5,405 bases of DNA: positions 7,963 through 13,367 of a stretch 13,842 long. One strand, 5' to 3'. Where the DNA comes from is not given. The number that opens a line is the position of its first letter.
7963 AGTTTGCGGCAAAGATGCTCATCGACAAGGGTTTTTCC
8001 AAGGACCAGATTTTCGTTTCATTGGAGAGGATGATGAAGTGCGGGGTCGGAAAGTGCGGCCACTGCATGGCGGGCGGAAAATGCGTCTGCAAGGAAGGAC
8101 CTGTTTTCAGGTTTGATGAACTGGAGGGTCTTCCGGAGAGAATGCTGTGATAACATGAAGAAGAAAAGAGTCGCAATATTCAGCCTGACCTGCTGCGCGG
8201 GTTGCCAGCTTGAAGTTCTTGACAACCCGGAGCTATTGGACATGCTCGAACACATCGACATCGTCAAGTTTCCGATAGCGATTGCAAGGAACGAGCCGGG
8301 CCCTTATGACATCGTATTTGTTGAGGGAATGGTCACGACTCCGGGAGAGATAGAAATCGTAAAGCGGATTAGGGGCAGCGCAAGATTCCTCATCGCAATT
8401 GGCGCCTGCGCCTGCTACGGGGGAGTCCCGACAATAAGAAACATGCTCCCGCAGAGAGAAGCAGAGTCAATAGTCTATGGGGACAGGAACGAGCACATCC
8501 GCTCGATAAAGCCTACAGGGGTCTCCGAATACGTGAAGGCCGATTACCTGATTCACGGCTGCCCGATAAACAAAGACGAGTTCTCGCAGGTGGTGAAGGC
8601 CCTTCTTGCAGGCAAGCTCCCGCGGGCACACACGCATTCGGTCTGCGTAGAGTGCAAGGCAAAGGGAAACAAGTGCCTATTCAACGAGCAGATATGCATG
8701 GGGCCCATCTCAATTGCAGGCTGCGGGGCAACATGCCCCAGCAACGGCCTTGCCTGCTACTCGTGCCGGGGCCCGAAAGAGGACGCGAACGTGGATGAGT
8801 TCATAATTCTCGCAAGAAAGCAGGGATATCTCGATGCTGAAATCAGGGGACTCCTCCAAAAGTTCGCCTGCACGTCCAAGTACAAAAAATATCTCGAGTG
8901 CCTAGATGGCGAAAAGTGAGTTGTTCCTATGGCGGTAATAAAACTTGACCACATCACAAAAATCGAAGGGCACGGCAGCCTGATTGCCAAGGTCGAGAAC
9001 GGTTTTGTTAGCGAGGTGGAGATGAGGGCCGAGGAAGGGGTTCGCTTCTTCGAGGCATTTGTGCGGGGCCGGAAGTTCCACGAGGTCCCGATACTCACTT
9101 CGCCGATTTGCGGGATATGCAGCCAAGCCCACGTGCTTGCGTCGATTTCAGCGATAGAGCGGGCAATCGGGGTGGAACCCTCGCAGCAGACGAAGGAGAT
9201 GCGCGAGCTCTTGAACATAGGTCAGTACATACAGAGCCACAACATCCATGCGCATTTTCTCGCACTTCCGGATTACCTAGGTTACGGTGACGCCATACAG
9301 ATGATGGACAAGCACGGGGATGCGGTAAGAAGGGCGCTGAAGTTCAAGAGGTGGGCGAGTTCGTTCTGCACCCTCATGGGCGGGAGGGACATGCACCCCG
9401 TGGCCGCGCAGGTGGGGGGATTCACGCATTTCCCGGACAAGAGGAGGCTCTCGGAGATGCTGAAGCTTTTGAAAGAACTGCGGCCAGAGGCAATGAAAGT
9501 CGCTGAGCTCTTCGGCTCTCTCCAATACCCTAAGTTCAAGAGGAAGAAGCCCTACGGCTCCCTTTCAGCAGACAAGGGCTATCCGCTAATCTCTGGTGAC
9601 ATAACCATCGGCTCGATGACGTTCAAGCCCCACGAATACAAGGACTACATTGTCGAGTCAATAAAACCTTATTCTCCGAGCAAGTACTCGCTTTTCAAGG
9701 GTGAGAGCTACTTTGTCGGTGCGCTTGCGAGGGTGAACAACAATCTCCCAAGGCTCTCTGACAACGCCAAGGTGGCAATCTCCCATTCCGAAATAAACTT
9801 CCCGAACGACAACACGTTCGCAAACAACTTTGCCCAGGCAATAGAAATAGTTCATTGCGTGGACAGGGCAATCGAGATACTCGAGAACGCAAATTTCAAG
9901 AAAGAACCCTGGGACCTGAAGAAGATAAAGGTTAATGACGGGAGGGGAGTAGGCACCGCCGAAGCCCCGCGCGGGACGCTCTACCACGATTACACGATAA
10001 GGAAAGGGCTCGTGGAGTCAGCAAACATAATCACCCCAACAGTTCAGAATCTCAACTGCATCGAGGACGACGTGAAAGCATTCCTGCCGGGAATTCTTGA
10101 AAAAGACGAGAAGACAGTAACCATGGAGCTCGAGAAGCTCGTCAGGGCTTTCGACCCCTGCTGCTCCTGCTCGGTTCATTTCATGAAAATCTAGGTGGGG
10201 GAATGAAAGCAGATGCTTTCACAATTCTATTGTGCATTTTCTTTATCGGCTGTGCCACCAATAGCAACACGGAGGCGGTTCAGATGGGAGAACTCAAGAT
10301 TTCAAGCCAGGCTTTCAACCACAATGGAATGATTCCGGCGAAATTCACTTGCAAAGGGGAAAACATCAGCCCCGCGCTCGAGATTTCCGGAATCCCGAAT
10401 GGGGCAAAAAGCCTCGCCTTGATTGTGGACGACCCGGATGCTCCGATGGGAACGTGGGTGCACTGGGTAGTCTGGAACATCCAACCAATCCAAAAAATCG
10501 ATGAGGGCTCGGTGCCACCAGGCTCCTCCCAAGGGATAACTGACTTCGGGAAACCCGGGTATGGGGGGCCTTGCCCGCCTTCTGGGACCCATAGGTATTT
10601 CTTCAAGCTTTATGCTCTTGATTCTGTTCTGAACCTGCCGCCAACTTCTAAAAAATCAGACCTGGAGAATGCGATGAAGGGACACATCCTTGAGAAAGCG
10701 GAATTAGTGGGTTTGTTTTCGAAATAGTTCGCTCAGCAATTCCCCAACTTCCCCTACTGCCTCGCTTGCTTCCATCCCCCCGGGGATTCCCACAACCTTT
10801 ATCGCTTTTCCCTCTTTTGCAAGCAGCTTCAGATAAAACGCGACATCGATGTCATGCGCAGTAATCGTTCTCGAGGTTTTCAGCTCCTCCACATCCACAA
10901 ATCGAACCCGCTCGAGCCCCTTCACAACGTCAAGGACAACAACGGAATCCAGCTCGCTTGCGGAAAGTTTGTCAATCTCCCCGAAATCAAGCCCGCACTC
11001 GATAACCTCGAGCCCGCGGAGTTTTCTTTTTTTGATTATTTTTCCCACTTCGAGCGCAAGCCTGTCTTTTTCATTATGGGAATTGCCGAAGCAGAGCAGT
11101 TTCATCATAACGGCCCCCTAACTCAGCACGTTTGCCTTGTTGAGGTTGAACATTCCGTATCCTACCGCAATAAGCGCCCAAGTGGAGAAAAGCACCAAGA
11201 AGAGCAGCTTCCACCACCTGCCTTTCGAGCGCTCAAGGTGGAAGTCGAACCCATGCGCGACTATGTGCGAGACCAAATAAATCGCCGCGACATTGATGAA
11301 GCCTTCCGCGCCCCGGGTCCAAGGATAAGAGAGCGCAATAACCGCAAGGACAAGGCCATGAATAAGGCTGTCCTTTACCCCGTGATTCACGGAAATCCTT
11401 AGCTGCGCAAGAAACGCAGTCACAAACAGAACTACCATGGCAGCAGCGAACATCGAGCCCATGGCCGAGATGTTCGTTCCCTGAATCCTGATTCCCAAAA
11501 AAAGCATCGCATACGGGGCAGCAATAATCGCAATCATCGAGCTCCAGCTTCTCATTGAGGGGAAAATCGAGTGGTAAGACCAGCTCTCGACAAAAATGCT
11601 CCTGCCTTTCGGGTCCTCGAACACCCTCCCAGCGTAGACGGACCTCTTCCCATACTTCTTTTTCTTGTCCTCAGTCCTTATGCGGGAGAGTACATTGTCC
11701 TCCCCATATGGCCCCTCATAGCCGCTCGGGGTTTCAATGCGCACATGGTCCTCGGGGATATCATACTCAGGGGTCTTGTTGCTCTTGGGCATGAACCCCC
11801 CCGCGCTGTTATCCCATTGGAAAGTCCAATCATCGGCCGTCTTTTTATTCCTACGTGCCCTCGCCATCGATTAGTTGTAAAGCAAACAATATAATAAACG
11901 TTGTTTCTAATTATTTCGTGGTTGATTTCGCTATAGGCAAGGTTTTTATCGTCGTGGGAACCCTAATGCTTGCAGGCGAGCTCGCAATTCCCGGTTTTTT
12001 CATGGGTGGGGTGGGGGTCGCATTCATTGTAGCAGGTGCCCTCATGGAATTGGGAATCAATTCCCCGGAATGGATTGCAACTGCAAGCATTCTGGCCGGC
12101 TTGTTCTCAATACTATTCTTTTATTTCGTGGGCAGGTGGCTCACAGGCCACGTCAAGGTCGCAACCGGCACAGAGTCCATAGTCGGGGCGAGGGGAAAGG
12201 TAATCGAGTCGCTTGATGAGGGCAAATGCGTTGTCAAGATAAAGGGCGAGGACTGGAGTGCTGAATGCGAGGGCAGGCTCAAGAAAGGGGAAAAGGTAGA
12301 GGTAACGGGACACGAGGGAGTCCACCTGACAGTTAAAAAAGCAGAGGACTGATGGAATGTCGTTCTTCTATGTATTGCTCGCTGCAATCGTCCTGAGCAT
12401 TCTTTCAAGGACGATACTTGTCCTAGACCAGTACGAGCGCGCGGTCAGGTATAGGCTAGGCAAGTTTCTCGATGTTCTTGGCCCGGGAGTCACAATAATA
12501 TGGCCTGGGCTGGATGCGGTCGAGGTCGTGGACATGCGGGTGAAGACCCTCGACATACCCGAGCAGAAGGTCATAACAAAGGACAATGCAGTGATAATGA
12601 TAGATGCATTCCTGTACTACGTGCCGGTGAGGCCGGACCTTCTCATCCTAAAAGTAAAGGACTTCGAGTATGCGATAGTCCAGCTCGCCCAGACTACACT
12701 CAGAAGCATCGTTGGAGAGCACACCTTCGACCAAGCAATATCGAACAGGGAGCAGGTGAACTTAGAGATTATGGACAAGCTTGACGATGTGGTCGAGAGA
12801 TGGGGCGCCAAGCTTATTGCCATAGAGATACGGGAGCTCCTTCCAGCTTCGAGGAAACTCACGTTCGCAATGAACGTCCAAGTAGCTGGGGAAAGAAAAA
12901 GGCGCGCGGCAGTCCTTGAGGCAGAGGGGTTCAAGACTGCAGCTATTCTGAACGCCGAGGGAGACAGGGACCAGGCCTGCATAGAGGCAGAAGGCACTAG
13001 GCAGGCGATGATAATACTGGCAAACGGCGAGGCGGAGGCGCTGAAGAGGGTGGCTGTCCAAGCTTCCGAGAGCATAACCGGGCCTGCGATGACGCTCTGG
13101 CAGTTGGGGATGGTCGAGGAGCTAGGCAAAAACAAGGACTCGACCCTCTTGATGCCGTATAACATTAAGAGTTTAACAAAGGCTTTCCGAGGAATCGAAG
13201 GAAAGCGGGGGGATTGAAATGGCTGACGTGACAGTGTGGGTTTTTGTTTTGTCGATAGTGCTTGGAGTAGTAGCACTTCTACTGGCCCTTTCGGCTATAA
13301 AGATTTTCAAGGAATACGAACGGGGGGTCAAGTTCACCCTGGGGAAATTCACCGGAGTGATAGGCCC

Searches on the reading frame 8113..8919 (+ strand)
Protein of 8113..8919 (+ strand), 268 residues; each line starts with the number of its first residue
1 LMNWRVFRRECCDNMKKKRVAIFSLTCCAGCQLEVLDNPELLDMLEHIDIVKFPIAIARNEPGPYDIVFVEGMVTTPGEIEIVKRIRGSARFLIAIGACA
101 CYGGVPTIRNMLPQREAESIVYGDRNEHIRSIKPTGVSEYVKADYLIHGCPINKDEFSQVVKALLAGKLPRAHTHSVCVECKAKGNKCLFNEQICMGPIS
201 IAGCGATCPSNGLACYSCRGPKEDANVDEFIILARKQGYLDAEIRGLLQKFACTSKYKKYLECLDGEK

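Call 91: search_protein_families(library=pfam, max_evalue=0.001, proteins=[window:8113-8919:+])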
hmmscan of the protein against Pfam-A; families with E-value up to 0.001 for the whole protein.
window:8113-8919:+ (268 aa): 1 family
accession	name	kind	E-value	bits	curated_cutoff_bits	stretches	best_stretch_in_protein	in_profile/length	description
PF01058.29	Oxidored_q6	-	4e-23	82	27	1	28-164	1-128/128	NADH ubiquinone oxidoreductase, 20 Kd subunit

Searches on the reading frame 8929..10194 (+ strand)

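Call 91: search_protein_families(library=pfam, max_evalue=0.001, proteins=[window:8929-10194:+])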
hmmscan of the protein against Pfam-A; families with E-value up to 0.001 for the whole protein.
window:8929-10194:+ (421 aa): 1 family
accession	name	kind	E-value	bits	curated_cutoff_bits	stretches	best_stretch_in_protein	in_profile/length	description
PF00374.24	NiFeSe_Hases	-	1.1e-32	114.1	25.8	2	39-124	1-86/508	Nickel-dependent hydrogenase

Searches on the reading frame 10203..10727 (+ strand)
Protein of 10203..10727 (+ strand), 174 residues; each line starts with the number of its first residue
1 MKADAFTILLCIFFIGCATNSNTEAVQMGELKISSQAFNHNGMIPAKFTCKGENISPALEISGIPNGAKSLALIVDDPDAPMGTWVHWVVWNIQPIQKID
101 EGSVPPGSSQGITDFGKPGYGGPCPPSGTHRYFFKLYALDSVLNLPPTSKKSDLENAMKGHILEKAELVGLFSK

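Call 91: search_protein_families(library=pfam, max_evalue=0.001, proteins=[window:10203-10727:+])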
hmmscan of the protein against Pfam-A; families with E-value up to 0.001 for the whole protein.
window:10203-10727:+ (174 aa): 1 family
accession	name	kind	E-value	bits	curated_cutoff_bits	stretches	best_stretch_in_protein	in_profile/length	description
PF01161.25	PBP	-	2.2e-42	145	24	1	44-172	2-135/135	Phosphatidylethanolamine-binding protein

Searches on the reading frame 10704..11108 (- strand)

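Call 91: search_protein_families(library=pfam, max_evalue=0.001, proteins=[window:10704-11108:-])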
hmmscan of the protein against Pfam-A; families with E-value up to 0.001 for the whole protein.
window:10704-11108:- (134 aa): 1 family
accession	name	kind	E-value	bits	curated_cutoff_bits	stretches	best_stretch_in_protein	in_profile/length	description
PF01750.23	HycI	-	0.00013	22.2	23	1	33-108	17-97/130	Hydrogenase maturation protease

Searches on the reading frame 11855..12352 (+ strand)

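Call 91: search_protein_families(library=pfam, max_evalue=0.001, proteins=[window:11855-12352:+])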
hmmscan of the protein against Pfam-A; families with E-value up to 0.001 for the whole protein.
window:11855-12352:+ (165 aa): 1 family
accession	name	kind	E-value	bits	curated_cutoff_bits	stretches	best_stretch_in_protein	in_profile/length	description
PF01957.25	NfeD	-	9.6e-14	51.8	29.1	1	107-162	2-57/57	NfeD-like C-terminal, partner-binding domain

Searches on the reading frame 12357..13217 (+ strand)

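Call 91: search_protein_families(library=pfam, max_evalue=0.001, proteins=[window:12357-13217:+])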
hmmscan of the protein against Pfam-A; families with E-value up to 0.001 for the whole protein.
window:12357-13217:+ (286 aa): 1 family
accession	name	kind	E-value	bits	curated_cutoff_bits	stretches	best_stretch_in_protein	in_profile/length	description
PF01145.31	Band_7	-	2.9e-31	109.3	23.6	1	22-191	2-174/176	SPFH domain / Band 7 family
